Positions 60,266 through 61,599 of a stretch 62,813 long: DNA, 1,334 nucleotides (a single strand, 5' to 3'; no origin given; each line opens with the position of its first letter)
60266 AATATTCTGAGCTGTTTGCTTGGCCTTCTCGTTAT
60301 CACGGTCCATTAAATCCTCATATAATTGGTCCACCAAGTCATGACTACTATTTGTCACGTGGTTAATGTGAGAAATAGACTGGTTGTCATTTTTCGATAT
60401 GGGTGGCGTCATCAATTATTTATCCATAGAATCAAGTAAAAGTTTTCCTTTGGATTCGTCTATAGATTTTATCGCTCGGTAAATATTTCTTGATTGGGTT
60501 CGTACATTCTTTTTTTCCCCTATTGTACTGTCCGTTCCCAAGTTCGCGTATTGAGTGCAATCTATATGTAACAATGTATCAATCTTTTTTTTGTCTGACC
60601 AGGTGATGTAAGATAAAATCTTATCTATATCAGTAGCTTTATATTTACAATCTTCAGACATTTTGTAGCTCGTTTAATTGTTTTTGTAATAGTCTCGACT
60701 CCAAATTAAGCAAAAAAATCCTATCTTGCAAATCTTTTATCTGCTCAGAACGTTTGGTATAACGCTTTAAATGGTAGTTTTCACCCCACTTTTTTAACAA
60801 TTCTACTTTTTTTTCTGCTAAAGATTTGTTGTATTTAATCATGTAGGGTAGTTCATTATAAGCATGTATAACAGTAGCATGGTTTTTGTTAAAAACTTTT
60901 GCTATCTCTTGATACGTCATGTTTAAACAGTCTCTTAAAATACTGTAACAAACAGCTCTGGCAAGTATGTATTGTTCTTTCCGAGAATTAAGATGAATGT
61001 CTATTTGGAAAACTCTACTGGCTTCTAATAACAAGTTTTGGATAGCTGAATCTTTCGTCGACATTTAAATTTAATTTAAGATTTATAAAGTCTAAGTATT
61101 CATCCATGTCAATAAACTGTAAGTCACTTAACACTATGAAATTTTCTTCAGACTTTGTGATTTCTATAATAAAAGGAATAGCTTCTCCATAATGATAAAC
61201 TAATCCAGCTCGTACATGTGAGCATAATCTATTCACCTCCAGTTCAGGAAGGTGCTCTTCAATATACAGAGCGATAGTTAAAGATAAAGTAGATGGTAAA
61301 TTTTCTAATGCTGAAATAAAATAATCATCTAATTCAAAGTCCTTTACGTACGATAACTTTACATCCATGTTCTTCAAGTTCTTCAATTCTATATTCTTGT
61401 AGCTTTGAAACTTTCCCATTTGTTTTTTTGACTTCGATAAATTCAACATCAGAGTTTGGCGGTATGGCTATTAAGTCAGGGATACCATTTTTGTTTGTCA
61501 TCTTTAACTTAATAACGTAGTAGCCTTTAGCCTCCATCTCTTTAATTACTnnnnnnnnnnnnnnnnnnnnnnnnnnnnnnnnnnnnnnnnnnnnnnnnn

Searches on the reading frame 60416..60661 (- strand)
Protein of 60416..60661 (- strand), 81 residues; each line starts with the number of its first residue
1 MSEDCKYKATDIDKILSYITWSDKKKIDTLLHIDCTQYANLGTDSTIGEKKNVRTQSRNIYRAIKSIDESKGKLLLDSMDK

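Call 61: search_protein_families(library=pfam, proteins=[window:60416-60661:-], max_evalue=0.05)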
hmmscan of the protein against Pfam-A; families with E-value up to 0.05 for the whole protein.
window:60416-60661:- (81 aa): 1 family
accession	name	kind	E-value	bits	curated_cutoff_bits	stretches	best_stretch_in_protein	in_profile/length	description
PF10869.13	DUF2666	-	0.048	14.4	23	0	4-71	22-87/135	Domain of unknown function (DUF2666)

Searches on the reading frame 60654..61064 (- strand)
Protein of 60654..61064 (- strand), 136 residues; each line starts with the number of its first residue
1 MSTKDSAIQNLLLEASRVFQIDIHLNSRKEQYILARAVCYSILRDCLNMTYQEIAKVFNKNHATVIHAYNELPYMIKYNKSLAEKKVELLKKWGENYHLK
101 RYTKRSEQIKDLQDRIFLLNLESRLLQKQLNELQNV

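Call 61: search_protein_families(library=pfam, proteins=[window:60654-61064:-], max_evalue=0.05)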
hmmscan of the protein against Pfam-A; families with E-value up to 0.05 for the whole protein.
window:60654-61064:- (136 aa): 2 families
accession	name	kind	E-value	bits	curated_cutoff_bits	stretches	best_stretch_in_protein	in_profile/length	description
PF08299.17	Bac_DnaA_C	-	1.3e-12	47.9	31.5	1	7-70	3-67/69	Bacterial dnaA protein helix-turn-helix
PF08281.18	Sigma70_r4_2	-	0.0064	16.6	25.7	1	42-65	20-43/54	Sigma-70, region 4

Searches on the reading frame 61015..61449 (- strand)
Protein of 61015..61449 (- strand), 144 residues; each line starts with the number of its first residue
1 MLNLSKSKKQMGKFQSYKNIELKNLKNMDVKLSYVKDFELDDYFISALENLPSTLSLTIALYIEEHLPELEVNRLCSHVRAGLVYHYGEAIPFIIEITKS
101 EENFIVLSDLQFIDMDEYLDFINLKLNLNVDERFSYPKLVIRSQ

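Call 61: search_protein_families(library=pfam, proteins=[window:61015-61449:-], max_evalue=0.05)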
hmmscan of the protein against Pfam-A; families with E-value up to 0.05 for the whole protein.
window:61015-61449:- (144 aa): 1 family
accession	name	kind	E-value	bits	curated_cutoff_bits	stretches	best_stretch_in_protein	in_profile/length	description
PF22563.2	iREC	-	0.013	16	27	1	13-108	9-101/115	Inactive Receiver domain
